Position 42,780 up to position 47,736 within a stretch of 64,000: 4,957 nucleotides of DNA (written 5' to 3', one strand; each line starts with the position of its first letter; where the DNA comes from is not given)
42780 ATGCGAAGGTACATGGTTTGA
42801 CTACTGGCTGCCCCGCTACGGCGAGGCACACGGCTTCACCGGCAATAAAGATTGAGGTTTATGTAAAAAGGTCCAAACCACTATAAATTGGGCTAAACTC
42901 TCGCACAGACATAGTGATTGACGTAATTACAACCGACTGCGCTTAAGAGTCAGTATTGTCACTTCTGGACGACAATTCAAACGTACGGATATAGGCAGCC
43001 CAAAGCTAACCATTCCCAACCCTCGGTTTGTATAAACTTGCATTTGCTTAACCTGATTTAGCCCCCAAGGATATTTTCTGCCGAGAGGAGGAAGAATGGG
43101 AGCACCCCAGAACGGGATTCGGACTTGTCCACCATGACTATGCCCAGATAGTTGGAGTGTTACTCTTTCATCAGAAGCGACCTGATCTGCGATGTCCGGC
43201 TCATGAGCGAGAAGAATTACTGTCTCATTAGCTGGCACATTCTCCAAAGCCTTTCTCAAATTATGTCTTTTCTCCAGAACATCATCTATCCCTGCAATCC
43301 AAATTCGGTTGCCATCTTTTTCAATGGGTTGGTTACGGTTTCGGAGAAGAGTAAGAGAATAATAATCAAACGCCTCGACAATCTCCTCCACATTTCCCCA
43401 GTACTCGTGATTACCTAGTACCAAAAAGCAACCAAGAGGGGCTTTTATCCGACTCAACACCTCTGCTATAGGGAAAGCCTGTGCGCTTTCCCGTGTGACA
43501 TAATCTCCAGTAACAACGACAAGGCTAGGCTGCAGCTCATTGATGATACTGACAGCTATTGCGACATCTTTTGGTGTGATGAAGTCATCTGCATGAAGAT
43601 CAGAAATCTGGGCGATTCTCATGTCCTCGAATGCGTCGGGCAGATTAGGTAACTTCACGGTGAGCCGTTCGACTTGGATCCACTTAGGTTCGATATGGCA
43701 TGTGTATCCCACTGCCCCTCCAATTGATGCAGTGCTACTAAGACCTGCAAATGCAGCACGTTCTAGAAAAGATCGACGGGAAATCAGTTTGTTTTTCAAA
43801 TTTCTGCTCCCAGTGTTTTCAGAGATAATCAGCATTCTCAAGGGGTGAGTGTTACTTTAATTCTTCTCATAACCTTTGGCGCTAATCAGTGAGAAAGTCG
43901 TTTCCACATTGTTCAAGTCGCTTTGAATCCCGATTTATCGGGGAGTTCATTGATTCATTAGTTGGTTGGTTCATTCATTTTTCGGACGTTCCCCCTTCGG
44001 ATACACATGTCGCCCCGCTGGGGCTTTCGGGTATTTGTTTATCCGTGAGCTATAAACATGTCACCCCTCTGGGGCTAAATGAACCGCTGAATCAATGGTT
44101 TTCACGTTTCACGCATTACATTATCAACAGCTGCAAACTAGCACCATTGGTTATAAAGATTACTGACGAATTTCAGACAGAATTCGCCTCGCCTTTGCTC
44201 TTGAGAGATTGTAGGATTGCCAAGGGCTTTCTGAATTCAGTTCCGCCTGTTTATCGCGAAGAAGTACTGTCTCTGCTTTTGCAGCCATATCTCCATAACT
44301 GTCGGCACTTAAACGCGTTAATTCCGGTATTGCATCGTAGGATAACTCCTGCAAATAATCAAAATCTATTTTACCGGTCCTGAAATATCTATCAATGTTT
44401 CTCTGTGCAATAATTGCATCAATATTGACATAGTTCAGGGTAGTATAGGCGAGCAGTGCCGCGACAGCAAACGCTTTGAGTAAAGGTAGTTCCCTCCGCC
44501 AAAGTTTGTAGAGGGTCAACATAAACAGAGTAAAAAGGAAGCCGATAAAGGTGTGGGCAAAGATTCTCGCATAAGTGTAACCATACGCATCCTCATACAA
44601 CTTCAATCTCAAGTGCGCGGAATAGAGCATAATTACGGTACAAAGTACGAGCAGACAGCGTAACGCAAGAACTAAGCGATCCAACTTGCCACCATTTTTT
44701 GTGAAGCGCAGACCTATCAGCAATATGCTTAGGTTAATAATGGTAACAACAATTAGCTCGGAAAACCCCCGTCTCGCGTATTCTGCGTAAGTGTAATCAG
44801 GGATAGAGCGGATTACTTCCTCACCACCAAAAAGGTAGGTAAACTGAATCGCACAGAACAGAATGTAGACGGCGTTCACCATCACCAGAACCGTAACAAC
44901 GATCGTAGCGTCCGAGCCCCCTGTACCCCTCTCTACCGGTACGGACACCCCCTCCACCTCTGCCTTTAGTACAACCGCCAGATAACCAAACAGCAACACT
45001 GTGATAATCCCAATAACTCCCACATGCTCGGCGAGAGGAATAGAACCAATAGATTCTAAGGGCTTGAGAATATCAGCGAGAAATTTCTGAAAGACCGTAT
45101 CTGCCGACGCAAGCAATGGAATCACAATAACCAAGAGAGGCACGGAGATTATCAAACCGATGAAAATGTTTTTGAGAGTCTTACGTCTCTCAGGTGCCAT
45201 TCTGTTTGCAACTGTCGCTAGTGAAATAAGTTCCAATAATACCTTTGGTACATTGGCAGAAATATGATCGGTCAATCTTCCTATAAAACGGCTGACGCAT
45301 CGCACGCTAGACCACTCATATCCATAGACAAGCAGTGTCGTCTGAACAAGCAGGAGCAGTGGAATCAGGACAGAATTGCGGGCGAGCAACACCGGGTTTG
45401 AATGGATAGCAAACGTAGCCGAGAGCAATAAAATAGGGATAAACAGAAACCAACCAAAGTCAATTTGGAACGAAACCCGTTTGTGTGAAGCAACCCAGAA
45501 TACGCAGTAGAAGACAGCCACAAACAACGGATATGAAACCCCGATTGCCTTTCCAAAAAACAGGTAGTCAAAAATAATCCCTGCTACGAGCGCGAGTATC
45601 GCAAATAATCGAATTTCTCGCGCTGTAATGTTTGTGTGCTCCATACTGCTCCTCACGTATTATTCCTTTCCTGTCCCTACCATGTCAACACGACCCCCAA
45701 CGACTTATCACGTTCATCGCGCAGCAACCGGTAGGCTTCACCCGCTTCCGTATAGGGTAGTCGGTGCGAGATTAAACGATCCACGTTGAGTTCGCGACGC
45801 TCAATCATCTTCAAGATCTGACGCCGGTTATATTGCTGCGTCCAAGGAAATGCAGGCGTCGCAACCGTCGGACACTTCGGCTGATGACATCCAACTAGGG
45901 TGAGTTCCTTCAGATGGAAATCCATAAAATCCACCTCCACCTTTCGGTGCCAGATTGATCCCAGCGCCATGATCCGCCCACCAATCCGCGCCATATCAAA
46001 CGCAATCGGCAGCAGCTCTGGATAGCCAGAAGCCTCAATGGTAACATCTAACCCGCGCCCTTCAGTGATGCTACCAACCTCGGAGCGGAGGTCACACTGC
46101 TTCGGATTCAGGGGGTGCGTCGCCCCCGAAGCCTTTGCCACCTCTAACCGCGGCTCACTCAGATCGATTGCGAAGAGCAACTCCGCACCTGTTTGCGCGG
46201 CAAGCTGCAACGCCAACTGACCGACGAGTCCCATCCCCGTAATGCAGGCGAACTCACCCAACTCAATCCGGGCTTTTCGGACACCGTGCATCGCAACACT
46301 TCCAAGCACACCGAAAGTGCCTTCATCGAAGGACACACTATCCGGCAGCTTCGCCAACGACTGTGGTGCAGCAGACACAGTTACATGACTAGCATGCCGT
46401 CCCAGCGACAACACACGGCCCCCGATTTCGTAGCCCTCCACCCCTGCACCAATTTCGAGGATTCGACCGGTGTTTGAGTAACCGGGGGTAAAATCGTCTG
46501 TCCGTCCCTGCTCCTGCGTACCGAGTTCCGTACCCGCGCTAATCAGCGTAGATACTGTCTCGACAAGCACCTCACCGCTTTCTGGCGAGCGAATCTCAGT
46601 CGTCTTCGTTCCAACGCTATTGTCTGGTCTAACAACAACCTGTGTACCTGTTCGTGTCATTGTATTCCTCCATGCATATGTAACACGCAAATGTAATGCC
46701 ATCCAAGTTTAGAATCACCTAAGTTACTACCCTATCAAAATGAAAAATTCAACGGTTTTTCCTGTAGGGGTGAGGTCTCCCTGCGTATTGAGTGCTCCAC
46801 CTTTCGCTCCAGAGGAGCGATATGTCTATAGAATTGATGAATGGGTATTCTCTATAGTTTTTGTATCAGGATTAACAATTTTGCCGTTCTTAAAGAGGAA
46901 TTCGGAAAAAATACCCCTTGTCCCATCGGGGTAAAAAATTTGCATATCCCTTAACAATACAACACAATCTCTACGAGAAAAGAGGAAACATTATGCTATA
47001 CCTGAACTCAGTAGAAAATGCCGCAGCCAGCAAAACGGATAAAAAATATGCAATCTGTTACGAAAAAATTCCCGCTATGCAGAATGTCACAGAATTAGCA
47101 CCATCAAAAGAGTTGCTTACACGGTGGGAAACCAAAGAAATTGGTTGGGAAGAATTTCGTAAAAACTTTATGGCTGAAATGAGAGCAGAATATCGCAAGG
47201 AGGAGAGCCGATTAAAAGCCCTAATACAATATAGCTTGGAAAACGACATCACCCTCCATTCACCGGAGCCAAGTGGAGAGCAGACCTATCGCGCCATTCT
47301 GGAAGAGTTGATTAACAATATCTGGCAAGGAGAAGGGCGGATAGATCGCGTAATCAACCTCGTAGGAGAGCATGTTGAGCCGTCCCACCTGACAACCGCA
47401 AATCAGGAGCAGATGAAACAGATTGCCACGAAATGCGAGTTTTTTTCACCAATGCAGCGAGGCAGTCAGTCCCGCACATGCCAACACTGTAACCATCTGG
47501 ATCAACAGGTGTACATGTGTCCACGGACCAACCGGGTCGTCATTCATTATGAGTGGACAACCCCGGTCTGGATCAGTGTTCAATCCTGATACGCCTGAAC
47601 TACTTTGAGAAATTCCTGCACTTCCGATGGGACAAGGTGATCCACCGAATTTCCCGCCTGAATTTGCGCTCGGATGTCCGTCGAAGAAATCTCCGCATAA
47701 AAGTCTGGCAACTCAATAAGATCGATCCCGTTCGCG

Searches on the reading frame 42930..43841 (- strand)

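Call 31: search_protein_families(library=pfam, proteins=[window:42930-43841:-], max_evalue=0.0001)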
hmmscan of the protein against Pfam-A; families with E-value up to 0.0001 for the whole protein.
window:42930-43841:- (304 aa): 2 families
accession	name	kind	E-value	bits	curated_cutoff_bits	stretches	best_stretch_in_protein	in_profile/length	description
PF00149.33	Metallophos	-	4.5e-15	57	21.5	1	74-237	1-190/191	Calcineurin-like phosphoesterase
PF12850.12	Metallophos_2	-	7.3e-06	26.5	27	1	74-238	1-119/154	Calcineurin-like phosphoesterase superfamily domain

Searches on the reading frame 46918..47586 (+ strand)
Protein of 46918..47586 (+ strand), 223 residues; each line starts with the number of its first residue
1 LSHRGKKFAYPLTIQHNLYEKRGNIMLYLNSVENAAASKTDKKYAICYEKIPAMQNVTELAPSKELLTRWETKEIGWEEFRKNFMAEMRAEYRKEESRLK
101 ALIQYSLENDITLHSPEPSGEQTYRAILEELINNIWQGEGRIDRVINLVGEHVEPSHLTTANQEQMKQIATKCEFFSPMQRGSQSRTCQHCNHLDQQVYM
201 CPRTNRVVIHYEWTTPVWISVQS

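Call 31: search_protein_families(library=pfam, proteins=[window:46918-47586:+], max_evalue=0.0001)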
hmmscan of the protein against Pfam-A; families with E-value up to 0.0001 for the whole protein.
window:46918-47586:+ (223 aa): 3 families
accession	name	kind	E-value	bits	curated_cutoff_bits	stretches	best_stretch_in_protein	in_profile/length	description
PF22751.1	DUF488-N3a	-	7.3e-10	39.6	27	1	57-133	39-115/118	Active DUF488-N3 subclade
PF22752.1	DUF488-N3i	-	9.2e-07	29.9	27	1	55-138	38-117/131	Inactive DUF488-N3 subclade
PF04343.18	DUF488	-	8.2e-05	23.7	22.2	0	56-130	49-119/121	Domain of unknown function DUF488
